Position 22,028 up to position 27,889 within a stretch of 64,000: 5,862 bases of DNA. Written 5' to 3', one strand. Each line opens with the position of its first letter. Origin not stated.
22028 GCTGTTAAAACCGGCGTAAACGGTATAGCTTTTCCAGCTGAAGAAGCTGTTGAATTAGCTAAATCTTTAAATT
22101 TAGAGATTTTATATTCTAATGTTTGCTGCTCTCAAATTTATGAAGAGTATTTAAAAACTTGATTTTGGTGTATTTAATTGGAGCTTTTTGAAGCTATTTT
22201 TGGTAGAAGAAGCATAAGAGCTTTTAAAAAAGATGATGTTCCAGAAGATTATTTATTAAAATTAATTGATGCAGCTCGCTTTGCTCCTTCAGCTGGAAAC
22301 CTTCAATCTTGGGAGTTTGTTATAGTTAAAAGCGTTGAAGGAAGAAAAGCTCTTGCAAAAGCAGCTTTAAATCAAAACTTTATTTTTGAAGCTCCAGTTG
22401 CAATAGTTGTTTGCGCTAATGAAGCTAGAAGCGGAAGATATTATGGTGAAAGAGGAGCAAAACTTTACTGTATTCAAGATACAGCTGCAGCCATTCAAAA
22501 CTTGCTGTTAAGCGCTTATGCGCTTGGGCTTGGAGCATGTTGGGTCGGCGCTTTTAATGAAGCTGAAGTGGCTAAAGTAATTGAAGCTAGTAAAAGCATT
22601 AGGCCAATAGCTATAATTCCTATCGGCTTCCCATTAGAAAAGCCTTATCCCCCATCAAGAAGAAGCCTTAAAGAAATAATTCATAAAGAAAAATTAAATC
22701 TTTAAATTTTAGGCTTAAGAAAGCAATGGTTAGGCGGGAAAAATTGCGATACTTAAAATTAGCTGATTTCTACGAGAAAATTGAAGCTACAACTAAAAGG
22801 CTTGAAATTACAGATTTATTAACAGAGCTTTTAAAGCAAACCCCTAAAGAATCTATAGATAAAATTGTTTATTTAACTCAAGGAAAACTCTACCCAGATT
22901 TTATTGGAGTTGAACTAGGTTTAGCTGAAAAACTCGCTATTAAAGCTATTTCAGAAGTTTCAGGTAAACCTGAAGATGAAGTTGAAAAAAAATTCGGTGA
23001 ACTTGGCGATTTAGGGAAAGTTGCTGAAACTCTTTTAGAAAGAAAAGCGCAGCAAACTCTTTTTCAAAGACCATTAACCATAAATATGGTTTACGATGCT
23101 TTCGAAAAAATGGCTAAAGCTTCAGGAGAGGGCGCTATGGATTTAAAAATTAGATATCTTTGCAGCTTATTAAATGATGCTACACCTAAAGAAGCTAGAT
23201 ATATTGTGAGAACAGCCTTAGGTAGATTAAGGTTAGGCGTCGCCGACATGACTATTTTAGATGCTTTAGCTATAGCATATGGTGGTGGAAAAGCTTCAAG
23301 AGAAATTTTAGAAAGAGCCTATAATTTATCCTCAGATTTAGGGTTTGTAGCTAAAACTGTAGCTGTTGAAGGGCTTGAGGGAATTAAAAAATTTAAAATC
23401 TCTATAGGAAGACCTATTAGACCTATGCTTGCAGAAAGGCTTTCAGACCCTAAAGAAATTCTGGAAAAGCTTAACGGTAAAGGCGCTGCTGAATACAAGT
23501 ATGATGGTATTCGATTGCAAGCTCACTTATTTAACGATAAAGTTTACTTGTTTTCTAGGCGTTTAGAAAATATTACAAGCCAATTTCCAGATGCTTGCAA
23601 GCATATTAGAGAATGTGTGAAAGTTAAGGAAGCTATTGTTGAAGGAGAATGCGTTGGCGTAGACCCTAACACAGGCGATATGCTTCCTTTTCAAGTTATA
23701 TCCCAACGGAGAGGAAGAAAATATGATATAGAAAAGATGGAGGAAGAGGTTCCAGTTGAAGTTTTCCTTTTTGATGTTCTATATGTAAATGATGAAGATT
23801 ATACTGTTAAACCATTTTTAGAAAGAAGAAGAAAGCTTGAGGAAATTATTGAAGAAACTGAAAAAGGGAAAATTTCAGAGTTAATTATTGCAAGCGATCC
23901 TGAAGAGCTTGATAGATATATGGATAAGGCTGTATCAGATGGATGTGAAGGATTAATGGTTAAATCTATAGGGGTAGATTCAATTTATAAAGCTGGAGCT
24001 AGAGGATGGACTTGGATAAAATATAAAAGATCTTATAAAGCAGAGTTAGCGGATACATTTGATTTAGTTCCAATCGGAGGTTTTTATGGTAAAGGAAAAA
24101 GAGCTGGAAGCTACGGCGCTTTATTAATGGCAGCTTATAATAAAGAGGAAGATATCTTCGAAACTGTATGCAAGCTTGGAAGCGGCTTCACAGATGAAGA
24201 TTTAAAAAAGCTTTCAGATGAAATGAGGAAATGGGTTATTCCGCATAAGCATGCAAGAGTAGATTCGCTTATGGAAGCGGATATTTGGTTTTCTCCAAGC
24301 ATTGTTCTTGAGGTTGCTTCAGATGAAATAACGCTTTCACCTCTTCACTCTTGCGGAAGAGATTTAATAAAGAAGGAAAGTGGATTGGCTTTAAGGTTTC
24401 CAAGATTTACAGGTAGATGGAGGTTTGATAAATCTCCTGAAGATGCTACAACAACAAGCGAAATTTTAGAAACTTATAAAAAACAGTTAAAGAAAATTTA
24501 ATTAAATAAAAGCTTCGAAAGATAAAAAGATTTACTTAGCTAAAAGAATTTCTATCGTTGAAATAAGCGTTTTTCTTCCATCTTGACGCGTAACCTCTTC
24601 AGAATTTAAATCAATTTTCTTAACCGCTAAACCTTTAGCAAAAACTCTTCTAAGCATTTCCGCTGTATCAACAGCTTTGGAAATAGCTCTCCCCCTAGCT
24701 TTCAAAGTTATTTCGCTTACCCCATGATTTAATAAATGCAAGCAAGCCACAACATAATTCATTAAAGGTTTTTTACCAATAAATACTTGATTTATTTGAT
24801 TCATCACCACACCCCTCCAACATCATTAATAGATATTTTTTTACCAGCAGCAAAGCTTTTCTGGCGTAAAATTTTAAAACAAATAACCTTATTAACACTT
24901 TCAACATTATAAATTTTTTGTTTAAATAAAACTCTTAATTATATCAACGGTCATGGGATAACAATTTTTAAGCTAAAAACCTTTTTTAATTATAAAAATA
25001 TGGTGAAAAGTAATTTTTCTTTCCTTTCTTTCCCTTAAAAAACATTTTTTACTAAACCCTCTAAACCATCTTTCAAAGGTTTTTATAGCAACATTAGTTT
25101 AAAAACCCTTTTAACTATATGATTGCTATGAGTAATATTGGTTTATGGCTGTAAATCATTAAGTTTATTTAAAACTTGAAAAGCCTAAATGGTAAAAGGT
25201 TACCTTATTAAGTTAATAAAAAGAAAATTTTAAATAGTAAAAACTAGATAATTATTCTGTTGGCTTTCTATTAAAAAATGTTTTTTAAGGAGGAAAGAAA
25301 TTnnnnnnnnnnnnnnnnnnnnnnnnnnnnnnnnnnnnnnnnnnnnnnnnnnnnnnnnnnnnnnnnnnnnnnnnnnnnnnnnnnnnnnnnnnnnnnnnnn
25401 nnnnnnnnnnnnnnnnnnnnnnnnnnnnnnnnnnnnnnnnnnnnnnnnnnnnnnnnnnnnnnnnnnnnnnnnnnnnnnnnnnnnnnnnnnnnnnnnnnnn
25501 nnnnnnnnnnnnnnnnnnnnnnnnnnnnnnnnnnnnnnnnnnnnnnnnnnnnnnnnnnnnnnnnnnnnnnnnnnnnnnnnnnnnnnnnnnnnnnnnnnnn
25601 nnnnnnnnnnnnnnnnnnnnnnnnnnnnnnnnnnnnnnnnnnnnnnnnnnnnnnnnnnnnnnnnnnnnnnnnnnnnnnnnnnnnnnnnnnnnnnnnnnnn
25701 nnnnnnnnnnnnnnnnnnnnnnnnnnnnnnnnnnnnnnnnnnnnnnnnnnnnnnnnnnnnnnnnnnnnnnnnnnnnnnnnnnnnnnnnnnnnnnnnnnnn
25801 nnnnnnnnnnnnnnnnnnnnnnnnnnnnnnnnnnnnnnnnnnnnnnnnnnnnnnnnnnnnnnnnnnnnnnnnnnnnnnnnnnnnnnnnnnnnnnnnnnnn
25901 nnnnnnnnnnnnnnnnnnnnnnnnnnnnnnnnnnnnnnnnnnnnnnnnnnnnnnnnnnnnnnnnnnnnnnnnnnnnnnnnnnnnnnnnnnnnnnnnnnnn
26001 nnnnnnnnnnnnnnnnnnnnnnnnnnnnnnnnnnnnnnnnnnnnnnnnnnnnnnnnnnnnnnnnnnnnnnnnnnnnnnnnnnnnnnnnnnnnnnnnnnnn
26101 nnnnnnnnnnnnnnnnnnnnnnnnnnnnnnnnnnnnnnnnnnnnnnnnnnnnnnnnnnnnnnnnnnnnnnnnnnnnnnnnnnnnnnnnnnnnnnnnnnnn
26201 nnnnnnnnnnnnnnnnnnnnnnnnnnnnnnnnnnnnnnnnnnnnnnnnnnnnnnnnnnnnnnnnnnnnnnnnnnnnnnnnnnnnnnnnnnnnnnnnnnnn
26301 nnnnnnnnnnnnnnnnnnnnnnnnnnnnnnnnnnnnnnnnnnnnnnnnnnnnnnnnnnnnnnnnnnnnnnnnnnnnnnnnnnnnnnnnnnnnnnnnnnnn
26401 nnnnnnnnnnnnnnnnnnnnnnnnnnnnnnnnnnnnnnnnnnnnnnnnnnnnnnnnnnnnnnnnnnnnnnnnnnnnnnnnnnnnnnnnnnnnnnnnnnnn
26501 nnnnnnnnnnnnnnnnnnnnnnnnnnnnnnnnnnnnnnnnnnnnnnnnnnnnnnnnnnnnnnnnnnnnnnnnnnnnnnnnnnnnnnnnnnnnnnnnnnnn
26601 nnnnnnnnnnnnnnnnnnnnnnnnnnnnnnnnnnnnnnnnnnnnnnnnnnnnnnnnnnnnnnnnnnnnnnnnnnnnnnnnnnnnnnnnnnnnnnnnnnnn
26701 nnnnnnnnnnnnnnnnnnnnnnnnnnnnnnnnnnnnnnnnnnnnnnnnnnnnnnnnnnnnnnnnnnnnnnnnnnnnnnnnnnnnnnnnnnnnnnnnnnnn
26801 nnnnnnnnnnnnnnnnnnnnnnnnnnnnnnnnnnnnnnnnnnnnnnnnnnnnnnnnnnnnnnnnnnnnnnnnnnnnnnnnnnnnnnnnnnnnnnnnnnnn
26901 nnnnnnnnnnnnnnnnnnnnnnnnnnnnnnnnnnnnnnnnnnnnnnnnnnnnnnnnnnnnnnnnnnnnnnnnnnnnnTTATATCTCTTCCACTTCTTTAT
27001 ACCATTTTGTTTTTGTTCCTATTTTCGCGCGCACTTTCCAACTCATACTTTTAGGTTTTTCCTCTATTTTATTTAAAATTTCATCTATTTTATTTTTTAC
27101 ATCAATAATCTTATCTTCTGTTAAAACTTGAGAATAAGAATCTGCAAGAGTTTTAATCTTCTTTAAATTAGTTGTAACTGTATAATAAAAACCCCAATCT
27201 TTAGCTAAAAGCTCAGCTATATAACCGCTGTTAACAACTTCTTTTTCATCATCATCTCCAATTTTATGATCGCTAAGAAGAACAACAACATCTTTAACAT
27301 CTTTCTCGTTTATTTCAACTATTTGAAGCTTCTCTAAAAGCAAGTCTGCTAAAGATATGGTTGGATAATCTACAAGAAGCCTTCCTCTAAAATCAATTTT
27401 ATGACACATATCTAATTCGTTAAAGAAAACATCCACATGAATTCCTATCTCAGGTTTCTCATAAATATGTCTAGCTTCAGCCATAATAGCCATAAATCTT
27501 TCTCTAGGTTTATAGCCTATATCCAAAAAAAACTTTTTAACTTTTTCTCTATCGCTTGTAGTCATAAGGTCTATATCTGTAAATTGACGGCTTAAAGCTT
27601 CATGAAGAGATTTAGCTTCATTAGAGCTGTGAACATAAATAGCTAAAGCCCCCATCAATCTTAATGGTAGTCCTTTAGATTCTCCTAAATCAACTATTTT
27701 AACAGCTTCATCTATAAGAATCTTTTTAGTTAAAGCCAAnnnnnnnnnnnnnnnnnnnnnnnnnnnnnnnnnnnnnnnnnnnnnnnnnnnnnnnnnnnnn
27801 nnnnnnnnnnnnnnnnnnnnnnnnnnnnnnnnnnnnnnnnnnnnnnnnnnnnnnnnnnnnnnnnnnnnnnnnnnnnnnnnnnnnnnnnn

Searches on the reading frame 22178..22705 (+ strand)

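Call 46: search_protein_families(library=pfam, proteins=[window:22178-22705:+], max_evalue=0.001)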
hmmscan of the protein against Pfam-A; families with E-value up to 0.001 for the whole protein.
window:22178-22705:+ (175 aa): 2 families
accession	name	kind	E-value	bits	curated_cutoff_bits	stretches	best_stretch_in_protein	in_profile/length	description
PF00881.29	Nitroreductase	-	6.7e-38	130.9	23.5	2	8-67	2-61/167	Nitroreductase family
PF14512.11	TM1586_NiRdase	-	3e-16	60.2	27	1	107-170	89-151/215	Putative TM nitroreductase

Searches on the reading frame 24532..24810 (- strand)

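Call 59: search_protein_families(library=pfam, proteins=[window:24532-24810:-], max_evalue=0.01)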
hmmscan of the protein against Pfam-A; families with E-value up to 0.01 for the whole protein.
window:24532-24810:- (92 aa): 1 family
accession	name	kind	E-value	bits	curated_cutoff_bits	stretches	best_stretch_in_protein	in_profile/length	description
PF01918.27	Alba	-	1.6e-20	73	25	1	7-68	1-64/66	Alba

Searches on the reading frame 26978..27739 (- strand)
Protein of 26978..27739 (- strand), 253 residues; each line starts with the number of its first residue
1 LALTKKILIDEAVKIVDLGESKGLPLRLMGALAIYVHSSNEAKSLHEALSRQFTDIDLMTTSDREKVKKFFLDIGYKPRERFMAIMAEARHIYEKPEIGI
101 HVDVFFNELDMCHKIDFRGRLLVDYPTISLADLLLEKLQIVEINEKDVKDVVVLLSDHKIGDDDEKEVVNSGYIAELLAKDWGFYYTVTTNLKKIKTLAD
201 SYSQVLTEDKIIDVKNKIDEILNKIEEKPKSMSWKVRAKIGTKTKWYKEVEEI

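Call 3: search_protein_families(library=pfam, proteins=[window:26978-27739:-], max_evalue=0.01)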
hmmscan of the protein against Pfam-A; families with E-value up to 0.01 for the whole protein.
window:26978-27739:- (253 aa): 1 family
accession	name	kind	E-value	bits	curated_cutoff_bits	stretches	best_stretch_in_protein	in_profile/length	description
PF14907.12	NTP_transf_5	-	2.2e-05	24.6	31.2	1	46-146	87-173/249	Uncharacterised nucleotidyltransferase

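Call 4: search_protein_families(library=ncbifam, proteins=[window:26978-27739:-], max_evalue=0.01)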
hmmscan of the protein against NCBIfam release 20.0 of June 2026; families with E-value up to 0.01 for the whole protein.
window:26978-27739:- (253 aa): 0 families

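Call 86: search_solved_structures(query=A4, max_evalue=1)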
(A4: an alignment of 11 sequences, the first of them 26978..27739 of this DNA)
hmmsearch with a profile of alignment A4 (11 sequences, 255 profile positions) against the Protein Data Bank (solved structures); distinct sequences matched with E-value up to 1: 2.
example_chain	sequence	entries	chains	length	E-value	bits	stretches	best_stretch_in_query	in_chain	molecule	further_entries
4pcw_A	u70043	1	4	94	0.38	13.3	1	84-122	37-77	Filaggrin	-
2m8g_X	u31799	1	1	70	0.79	12.3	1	48-93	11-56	Transcriptional regulator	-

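Call 87: search_protein_families(library=ncbifam, proteins=[window:26978-27739:-], max_evalue=0.01)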
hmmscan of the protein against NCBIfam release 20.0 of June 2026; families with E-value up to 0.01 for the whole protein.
window:26978-27739:- (253 aa): 0 families

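Call 90: predict_structure(protein=window:26978-27739:-)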
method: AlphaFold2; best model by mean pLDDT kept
length: 253 residues; sequences in the alignment: 1
mean_pLDDT: 36.1   pTM: 0.31
mean pLDDT of the five models: 36.1, 34.5, 33.8, 30.6, 27.5
residues with pLDDT >= 90: 0; 70-90: 0; 50-70: 26; < 50: 227
segments of 3 or more residues with pLDDT < 50: 1-31, 35-37, 39-45, 47-49, 51-55, 75-222, 225-253
pLDDT, mean of each block of 10 residues (from residue 1): 24 29 34 49 49 50 55 46 41 33 37 31 29 31 25 27 29 28 34 41 36 44 47 29 27 27
secondary structure, 60 per line:
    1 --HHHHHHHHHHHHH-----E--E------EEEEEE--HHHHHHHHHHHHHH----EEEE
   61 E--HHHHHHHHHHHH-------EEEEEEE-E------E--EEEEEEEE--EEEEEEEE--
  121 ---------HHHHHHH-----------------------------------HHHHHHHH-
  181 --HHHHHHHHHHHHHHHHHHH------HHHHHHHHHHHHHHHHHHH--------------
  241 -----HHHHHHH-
elements in order: H3-15 E31-36 H39-52 E57-61 H64-75 E83-89 E101-108 E111-118 H130-136 H172-179 H183-201 H208-226 H246-252
